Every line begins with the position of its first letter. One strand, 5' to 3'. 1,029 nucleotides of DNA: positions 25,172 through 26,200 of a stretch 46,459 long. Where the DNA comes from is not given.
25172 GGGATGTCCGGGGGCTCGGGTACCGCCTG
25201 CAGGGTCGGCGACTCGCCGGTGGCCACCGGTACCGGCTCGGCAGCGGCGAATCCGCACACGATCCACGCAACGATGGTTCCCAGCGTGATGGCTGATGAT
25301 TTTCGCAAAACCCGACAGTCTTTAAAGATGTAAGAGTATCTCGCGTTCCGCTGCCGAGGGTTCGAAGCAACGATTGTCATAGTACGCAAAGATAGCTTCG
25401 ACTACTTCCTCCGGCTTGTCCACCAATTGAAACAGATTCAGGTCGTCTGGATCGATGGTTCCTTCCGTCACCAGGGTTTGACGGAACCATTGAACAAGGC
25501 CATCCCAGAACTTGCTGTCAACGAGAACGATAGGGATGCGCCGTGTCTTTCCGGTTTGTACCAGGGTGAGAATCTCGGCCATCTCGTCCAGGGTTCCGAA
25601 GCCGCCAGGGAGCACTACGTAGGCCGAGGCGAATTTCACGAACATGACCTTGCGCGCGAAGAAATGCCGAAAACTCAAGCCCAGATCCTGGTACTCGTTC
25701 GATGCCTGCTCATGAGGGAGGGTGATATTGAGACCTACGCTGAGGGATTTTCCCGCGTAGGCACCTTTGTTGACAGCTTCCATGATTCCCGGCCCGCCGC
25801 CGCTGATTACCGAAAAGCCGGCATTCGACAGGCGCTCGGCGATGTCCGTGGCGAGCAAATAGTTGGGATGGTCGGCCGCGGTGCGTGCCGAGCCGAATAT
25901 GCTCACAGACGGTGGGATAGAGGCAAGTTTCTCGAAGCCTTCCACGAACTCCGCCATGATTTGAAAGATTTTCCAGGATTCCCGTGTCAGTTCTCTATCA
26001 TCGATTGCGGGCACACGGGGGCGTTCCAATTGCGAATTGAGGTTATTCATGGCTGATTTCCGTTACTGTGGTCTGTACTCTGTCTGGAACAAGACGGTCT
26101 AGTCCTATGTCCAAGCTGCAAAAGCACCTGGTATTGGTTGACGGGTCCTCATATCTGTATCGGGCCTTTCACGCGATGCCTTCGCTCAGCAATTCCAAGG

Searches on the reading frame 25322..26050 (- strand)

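Call 71: search_protein_families(library=pfam, proteins=[window:25322-26050:-], max_evalue=0.0001)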
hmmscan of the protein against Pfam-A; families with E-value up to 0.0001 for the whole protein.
window:25322-26050:- (242 aa): 2 families
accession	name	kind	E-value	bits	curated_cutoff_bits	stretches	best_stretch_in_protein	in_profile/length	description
PF03641.19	Lysine_decarbox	-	9.3e-36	123.4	27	1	90-219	1-130/131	Possible lysine decarboxylase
PF18306.6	LDcluster4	-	1.9e-14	54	26.3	1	48-159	3-112/151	SLOG cluster4 family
